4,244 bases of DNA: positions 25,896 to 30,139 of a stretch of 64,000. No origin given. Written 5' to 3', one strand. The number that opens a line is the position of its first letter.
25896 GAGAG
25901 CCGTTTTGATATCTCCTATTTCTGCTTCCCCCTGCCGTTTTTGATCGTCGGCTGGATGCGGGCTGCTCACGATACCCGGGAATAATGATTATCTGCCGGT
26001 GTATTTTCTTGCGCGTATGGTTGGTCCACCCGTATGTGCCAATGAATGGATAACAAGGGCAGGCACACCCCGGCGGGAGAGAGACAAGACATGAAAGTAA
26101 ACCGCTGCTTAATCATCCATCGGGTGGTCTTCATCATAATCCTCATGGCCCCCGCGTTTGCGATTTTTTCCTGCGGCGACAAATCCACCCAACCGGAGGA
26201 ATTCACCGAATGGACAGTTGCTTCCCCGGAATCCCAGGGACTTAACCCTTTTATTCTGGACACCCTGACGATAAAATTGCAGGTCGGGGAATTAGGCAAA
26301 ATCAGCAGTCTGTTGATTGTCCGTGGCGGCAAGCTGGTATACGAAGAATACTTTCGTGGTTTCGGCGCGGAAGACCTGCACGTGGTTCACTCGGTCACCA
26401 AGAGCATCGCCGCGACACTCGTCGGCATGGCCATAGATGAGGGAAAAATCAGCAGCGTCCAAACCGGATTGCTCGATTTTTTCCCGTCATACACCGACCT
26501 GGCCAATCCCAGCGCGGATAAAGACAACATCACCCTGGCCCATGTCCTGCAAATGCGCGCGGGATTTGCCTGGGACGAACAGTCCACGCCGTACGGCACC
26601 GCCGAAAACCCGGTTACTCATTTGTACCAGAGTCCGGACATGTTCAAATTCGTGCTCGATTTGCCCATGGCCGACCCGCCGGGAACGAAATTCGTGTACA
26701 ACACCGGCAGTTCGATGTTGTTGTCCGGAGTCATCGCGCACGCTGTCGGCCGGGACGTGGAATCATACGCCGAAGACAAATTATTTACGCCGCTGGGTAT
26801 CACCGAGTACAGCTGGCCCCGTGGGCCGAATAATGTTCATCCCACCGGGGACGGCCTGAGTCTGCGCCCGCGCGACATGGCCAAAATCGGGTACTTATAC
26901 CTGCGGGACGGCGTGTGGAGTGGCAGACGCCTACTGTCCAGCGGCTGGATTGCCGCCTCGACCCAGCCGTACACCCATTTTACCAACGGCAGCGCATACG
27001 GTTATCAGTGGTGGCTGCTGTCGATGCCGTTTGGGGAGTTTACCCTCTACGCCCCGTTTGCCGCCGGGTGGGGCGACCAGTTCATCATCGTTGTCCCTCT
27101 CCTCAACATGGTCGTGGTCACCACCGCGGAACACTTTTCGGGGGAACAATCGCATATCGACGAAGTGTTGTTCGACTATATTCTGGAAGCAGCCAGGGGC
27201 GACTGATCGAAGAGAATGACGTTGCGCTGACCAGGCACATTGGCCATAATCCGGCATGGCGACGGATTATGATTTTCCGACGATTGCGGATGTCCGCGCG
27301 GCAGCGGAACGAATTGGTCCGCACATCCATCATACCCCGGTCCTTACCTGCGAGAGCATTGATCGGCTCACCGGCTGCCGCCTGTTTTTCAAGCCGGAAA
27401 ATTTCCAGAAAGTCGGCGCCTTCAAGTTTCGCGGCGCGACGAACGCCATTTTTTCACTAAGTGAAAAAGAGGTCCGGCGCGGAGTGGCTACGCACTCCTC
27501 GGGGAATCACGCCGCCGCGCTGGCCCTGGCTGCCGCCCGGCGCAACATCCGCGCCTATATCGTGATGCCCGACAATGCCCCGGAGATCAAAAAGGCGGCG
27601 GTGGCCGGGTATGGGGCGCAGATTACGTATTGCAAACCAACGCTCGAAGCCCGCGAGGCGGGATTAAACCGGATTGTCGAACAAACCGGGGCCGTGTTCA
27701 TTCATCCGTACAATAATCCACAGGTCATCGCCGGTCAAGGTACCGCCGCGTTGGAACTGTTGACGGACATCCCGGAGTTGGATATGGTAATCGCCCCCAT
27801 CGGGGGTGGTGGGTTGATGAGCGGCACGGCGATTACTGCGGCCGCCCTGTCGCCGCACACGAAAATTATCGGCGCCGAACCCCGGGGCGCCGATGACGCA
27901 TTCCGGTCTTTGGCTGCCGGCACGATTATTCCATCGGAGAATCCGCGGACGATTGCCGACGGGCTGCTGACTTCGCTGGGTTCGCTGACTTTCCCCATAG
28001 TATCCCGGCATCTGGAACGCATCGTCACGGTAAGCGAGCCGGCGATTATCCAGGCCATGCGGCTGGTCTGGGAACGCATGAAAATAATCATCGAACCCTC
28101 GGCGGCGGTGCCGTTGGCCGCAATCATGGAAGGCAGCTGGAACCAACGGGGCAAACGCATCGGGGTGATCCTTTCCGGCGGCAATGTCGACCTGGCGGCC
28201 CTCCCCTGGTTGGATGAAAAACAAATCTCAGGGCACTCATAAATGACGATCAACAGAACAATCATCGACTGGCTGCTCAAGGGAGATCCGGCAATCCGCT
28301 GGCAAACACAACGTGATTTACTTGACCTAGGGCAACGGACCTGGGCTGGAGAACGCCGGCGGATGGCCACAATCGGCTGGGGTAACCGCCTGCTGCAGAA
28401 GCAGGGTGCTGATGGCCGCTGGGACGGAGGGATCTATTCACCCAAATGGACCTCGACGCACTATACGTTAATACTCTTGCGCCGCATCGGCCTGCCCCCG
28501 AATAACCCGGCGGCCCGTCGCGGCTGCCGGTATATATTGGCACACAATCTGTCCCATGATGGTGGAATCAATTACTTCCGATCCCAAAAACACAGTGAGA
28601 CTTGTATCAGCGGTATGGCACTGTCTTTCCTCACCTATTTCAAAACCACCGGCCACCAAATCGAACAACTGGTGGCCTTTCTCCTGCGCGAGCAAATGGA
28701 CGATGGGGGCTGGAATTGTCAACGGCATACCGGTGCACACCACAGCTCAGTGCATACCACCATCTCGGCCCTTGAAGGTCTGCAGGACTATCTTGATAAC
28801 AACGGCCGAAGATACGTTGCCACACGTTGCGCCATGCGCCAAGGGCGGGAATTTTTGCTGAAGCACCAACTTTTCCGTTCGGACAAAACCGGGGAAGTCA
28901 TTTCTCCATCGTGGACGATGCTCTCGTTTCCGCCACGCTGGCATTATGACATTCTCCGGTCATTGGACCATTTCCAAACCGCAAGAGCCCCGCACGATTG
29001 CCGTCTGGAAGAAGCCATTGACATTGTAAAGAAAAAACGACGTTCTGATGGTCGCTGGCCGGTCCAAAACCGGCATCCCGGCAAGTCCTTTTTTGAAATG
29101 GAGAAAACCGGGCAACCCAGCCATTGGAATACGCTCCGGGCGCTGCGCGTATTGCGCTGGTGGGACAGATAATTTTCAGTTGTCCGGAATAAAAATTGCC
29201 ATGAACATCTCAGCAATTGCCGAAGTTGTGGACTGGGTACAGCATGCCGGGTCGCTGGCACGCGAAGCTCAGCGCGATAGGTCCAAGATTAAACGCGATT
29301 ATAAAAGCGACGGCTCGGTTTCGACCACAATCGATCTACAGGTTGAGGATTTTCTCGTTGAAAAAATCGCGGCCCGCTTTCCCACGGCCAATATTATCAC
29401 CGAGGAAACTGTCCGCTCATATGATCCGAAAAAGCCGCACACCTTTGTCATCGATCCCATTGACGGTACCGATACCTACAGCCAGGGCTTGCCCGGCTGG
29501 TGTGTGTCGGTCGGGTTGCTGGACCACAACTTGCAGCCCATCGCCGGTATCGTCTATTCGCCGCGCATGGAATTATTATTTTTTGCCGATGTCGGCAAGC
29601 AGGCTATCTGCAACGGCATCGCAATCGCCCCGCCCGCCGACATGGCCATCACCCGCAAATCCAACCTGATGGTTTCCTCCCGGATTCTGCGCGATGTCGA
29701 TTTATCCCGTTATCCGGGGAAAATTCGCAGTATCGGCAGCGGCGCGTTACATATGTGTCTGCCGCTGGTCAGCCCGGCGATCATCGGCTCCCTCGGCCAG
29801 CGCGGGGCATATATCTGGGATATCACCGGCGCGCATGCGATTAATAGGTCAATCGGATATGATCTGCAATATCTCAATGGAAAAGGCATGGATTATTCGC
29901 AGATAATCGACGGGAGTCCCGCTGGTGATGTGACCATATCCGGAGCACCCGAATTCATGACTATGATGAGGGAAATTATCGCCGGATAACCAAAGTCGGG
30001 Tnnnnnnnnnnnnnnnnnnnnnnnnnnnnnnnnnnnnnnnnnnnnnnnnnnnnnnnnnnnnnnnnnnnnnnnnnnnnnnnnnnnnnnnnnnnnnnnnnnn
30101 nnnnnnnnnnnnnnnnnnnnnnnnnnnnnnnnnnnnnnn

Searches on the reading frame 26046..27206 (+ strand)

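Call 33: search_protein_families(library=pfam, proteins=[window:26046-27206:+], max_evalue=0.00001)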
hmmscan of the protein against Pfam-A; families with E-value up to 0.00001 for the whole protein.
window:26046-27206:+ (386 aa): 1 family
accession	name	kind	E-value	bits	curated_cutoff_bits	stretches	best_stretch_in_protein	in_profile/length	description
PF00144.29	Beta-lactamase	-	1.9e-31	109.9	27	1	88-369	18-316/329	Beta-lactamase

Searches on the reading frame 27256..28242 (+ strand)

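Call 33: search_protein_families(library=pfam, proteins=[window:27256-28242:+], max_evalue=0.00001)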
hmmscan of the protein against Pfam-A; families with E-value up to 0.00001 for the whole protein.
window:27256-28242:+ (328 aa): 1 family
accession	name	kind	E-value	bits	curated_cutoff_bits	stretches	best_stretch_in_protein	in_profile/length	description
PF00291.31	PALP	-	1.8e-78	264.3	35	1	22-308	3-295/295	Pyridoxal-phosphate dependent enzyme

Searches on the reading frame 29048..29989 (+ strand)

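Call 33: search_protein_families(library=pfam, proteins=[window:29048-29989:+], max_evalue=0.00001)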
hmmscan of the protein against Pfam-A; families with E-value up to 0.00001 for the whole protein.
window:29048-29989:+ (313 aa): 1 family
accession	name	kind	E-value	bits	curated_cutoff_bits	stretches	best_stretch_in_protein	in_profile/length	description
PF00459.30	Inositol_P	-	1.9e-33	116.6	27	1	61-285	10-247/271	Inositol monophosphatase family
